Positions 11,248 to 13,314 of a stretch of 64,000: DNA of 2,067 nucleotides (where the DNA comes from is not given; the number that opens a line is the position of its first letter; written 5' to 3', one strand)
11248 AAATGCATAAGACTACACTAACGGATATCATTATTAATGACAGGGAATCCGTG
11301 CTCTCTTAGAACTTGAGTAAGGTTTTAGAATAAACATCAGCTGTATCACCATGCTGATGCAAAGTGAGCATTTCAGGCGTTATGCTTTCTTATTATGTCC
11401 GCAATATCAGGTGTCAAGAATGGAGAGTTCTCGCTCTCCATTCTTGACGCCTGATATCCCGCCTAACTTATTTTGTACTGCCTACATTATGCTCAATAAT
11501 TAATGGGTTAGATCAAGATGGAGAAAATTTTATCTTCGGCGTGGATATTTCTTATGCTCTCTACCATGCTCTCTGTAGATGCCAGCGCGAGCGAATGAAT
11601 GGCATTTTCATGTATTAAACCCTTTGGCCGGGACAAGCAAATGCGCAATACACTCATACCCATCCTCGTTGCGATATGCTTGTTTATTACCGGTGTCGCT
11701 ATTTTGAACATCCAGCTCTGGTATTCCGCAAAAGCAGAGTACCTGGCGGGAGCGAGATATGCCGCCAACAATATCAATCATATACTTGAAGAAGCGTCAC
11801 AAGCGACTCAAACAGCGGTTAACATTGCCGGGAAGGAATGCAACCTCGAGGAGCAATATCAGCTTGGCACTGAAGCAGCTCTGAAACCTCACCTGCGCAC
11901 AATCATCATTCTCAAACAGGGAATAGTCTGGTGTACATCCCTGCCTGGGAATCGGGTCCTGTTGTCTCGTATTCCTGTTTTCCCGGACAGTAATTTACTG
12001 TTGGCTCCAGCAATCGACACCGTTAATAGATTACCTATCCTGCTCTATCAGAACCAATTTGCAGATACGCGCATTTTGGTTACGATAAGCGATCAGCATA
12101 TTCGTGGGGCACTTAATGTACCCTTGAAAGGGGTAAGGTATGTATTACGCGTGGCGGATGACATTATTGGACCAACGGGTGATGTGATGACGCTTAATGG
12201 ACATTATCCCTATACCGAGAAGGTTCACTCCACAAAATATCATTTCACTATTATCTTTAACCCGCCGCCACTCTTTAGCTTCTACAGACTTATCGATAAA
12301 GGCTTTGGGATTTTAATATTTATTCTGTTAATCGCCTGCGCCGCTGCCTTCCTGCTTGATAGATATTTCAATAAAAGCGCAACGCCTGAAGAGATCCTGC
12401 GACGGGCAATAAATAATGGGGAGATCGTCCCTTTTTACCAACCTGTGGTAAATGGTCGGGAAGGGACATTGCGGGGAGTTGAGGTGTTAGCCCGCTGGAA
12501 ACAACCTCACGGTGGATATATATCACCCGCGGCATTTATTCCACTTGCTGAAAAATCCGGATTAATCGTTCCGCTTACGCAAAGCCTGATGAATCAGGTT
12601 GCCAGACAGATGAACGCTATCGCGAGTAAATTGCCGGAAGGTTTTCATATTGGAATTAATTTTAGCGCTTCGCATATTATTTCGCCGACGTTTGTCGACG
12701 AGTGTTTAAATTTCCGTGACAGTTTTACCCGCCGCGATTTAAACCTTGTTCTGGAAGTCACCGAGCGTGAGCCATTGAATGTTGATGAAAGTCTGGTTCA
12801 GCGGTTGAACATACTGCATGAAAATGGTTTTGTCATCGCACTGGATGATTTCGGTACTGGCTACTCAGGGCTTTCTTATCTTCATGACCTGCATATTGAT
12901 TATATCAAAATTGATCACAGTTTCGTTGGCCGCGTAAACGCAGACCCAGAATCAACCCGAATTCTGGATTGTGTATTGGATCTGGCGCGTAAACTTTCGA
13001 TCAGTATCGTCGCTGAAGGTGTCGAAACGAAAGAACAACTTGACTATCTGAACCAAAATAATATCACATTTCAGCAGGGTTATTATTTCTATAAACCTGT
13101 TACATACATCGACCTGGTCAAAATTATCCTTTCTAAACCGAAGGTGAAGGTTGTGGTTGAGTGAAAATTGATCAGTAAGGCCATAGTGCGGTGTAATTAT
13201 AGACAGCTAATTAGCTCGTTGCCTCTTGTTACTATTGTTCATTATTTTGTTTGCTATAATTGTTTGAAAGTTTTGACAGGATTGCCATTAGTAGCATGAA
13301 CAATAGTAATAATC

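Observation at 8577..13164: Two EAL-domain proteins with non-canonical signatures flank the ycgZ-ymgA-ariR-ymgC cluster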

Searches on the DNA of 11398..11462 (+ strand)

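Call 59: search_dna_similar(query=window:11398-11462:+, collection=ecoli_genomes, mode=distant, rows=spread, max_rows=12, max_evalue=0.001)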
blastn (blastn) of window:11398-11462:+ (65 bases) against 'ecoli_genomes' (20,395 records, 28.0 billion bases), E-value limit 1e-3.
Records with a match: 4954; places in all: 8122; records where one place covers at least 80% of the query: 4952.
Genomes with a match: 4952 of 5426; with a place that covers at least 80% of the query: 4950. Places per genome that has any: lowest 1, median 2, highest 4. On chromosomes: 8105 places; on plasmids: 17.
Best place of each record, by identity: >=99% 2889; 95-99% 338; 90-95% 8; 80-90% 1702; 60-80% 17.
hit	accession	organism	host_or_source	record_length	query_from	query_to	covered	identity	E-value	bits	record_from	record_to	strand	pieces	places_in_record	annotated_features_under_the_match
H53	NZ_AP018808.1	Escherichia coli strain E2865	Bos taurus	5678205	1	65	100%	100.0%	2e-24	118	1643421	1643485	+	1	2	none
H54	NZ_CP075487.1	Escherichia coli strain NT1F34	pig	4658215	1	65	100%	100.0%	2e-24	118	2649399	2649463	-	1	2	none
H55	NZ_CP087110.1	Escherichia coli strain PJ-T13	Gong Dong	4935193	1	65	100%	100.0%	2e-24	118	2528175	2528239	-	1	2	none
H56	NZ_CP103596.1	Escherichia coli strain 4848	Homo sapiens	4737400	1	65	100%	100.0%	2e-24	118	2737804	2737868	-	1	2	none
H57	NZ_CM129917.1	Escherichia coli strain CPEC80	canine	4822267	1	65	100%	100.0%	2e-24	118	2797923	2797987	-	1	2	none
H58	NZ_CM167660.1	Escherichia coli strain 73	Homo sapiens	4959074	1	65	100%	100.0%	2e-24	118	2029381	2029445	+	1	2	none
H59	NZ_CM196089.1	Escherichia coli strain BAP1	-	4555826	1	65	100%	100.0%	2e-24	118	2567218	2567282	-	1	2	none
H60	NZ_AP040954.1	Escherichia coli strain e1-39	Homo sapiens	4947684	1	65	100%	96.9%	1e-21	109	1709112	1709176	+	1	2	none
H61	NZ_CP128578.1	Escherichia coli strain VG38-53E1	calf box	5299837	1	65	100%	84.1%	2e-11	75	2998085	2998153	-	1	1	none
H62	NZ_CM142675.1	Escherichia coli strain UID2404240032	Homo sapiens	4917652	1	65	100%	84.1%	2e-11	75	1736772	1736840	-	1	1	none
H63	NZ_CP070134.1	Escherichia coli strain FDAARGOS_1281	Homo sapiens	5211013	1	63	97%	85.1%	2e-11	76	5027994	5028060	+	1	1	none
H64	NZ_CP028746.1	Escherichia coli strain A29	Hydrochoerus hydrochaeris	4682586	27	65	60%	100.0%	3e-10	72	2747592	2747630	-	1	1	none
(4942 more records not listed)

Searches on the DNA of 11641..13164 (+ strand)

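Call 42: search_dna_similar(query=window:11641-13164:+, collection=ecoli_genomes, mode=near, rows=spread, max_rows=30)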
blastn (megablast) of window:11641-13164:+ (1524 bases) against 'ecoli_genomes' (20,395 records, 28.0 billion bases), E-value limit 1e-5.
Records with a match: 5043; places in all: 5102; records where one place covers at least 80% of the query: 3935.
Genomes with a match: 5041 of 5426; with a place that covers at least 80% of the query: 3934. Places per genome that has any: lowest 1, median 1, highest 3. On chromosomes: 5090 places; on plasmids: 12.
Best place of each record, by identity: >=99% 3026; 95-99% 1998; 90-95% 19.
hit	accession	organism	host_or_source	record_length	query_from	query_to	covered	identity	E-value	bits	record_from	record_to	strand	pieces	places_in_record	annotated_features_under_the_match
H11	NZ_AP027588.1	Escherichia coli strain LR-64-1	Homo sapiens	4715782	1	1524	100%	100.0%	0e+0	2850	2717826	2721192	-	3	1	CSS-motif domain-containing protein | IS5-like element IS903B family transposase | IS1 family transposase | EAL domain-containing protein | hypothetical protein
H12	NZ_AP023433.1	Escherichia coli strain M719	Homo sapiens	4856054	1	1524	100%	100.0%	0e+0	2815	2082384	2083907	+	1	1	pdeG: EAL domain-containing protein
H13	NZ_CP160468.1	Escherichia coli strain PEC1009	Wild bird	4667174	1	1524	100%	100.0%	0e+0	2815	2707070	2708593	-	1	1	pdeG: cyclic diguanylate phosphodiesterase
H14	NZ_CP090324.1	Escherichia coli strain ECO13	Homo sapiens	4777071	1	1524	100%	100.0%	0e+0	2815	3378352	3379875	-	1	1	pdeG: EAL domain-containing protein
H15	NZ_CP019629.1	Escherichia coli strain MGY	P1 of YFP-CAM to MG1655 from E. Coli ...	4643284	1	1524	100%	99.9%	0e+0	2809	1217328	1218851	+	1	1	pdeG: EAL domain-containing protein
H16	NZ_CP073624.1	Escherichia coli strain AW1.7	meat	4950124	1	1524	100%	99.9%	0e+0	2809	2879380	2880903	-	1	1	pdeG: cyclic diguanylate phosphodiesterase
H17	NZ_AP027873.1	Escherichia coli strain 2018-02-2CC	Homo sapiens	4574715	1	1524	100%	99.9%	0e+0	2809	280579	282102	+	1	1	pdeG: EAL domain-containing protein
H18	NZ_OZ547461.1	Escherichia coli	Homo sapiens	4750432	1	1524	100%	99.9%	0e+0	2809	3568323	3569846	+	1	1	pdeG: cyclic di-3',5'-guanosine monophosphate phosphodiesterase PdeG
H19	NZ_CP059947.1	Escherichia coli strain 268.2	Turkey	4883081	1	1524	100%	99.9%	0e+0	2804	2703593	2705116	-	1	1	pdeG: EAL domain-containing protein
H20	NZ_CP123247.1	Escherichia coli strain YZMc10-2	chicken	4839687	1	1524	100%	99.9%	0e+0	2804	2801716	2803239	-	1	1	pdeG: EAL domain-containing protein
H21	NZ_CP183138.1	Escherichia coli strain 774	Homo sapiens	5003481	1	1524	100%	99.9%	0e+0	2804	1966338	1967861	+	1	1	pdeG: cyclic diguanylate phosphodiesterase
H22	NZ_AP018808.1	Escherichia coli strain E2865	Bos taurus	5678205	1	1524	100%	99.8%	0e+0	2798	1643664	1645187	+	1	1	pdeG: EAL domain-containing protein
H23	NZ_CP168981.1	Escherichia coli strain UTAK-12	Veal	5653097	1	1524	100%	99.8%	0e+0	2798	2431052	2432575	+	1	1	pdeG: cyclic diguanylate phosphodiesterase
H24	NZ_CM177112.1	Escherichia coli strain GN4741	Homo sapiens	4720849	1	1524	100%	99.8%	0e+0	2798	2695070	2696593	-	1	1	pdeG: cyclic di-3',5'-guanosine monophosphate phosphodiesterase PdeG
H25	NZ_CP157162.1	Escherichia coli strain UTAK-2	Bos taurus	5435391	1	1524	100%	99.5%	0e+0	2776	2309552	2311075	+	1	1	pdeG: EAL domain-containing protein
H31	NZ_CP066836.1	Escherichia coli strain Ec-FL1-1X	Gallus gallus domesticus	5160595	1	1524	100%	96.9%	0e+0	2555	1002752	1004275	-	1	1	pdeG: EAL domain-containing protein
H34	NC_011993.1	Escherichia coli LF82 strain LF82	-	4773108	631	1524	59%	97.8%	0e+0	1541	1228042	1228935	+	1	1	cyclic diguanylate phosphodiesterase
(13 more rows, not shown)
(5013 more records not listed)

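Call 44: search_dna_similar(query=window:13030-13090:+, collection=ecoli_genomes, mode=near, rows=spread, max_rows=12)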
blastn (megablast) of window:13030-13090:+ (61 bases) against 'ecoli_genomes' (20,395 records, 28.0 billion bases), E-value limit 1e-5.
Records with a match: 4997; places in all: 4997; records where one place covers at least 80% of the query: 4996.
Genomes with a match: 4995 of 5426; with a place that covers at least 80% of the query: 4994. Places per genome that has any: lowest 1, median 1, highest 2. On chromosomes: 4985 places; on plasmids: 12.
Best place of each record, by identity: >=99% 2640; 95-99% 2338; 90-95% 19.
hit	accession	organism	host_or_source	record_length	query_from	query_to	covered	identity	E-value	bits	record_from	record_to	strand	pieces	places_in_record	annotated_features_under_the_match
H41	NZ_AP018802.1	Escherichia coli strain E2863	Bos taurus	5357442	1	61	100%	100.0%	5e-23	113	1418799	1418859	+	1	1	pdeG: EAL domain-containing protein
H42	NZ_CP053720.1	Escherichia coli strain CP131_Sichuan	pig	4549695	1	61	100%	100.0%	5e-23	113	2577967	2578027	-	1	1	EAL domain-containing protein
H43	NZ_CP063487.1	Escherichia coli strain EF7-18-51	Gallus gallus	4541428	1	61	100%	100.0%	5e-23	113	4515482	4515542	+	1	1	cyclic diguanylate phosphodiesterase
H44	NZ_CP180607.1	Escherichia coli strain PS1Thumoskin9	Homo sapiens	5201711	1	61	100%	100.0%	5e-23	113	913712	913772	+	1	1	pdeG: cyclic diguanylate phosphodiesterase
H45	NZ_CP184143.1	Escherichia coli strain F11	Homo sapiens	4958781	1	61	100%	100.0%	5e-23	113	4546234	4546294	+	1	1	pdeG: cyclic diguanylate phosphodiesterase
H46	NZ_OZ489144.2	Escherichia coli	-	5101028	1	61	100%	100.0%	5e-23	113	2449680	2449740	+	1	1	pdeG: cyclic di-3',5'-guanosine monophosphate phosphodiesterase PdeG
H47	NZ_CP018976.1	Escherichia coli strain Ecol_545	Homo sapiens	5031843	1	61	100%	98.4%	2e-21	108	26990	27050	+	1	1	pdeG: EAL domain-containing protein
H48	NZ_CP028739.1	Escherichia coli strain A36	Pseudomys apodemoides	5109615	1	61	100%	98.4%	2e-21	108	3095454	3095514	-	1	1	cyclic diguanylate phosphodiesterase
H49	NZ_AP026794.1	Escherichia coli strain IPCEC48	Homo sapiens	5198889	1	61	100%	98.4%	2e-21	108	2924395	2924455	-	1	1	cyclic diguanylate phosphodiesterase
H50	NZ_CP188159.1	Escherichia coli strain TUM24565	Laboratory developed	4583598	1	61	100%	98.4%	2e-21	108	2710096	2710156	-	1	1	pdeG: EAL domain-containing protein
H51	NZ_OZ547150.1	Escherichia coli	Homo sapiens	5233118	1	61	100%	98.4%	2e-21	108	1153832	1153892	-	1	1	cyclic diguanylate phosphodiesterase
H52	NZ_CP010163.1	Escherichia coli strain H2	not applicable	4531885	14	61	79%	100.0%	9e-16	90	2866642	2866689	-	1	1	cyclic diguanylate phosphodiesterase (EAL) domain protein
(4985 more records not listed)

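Call 46: get_annotated_region(hit=H34, flank=4000)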
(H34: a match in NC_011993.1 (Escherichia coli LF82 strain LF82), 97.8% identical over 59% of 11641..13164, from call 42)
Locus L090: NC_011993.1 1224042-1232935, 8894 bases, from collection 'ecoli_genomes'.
description: Escherichia coli LF82, complete sequence
organism: Escherichia coli LF82 strain LF82 (NCBI taxid 591946)
replicon: chromosome; assembly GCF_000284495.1
host: -; source: -; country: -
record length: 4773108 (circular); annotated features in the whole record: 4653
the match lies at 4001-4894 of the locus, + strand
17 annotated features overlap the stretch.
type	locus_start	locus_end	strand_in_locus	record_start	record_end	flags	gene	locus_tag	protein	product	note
CDS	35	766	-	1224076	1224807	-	bluR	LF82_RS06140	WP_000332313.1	DNA-binding transcriptional repressor BluR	-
CDS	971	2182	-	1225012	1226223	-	bluF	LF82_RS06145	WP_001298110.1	blue light-responsive regulator BluF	-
CDS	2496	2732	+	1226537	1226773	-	ycgZ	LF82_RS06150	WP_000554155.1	regulatory protein YcgZ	-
CDS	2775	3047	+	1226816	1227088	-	ymgA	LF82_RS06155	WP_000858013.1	hypothetical protein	-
CDS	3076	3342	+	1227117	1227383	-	ariR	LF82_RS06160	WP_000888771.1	biofilm/acid-resistance regulator AriR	-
CDS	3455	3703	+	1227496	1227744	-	ymgC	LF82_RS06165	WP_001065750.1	protein YmgC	-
CDS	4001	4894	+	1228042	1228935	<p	-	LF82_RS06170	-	cyclic diguanylate phosphodiesterase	incomplete; partial in the middle of a contig; missing N-terminus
CDS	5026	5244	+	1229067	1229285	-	ymgF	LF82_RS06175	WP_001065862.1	cell division-associated protein YmgF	-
CDS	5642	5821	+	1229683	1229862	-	-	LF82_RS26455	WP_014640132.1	hypothetical protein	-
CDS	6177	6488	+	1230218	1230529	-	-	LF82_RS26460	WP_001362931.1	hypothetical protein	-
CDS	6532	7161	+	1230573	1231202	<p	-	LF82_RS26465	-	autotransporter outer membrane beta-barrel domain-containing protein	frameshifted; incomplete; partial in the middle of a contig; missing N-terminus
CDS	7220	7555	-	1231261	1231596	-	ymgD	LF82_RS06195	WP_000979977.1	YmgD family protein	-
CDS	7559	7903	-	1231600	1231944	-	ymgG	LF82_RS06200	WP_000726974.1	YMGG-like glycine zipper-containing protein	-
CDS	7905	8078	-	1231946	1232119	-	-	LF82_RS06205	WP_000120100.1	hypothetical protein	-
CDS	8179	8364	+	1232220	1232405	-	-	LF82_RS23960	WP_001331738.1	hypothetical protein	-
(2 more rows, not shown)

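Call 47: get_annotated_region(hit=H31, flank=500)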
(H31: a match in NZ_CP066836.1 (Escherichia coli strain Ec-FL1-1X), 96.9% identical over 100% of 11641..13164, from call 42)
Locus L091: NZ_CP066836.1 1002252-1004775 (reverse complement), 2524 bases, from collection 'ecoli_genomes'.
description: Escherichia coli strain Ec-FL1-1X chromosome, complete genome
organism: Escherichia coli strain Ec-FL1-1X (NCBI taxid 562)
replicon: chromosome; assembly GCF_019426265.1
host: Gallus gallus domesticus; source: cecum of Ec-FL1-1X 2-week old broiler chicken on fresh pine shavings infected with Salmonella enterica ...; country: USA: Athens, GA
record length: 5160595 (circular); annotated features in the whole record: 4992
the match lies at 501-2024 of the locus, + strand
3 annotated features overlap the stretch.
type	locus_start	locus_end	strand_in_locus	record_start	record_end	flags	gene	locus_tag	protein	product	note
CDS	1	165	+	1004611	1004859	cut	ymgC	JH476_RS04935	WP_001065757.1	protein YmgC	-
CDS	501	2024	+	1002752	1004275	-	pdeG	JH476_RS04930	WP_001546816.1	EAL domain-containing protein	-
CDS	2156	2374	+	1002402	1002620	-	ymgF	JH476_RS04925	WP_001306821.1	cell division-associated protein YmgF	-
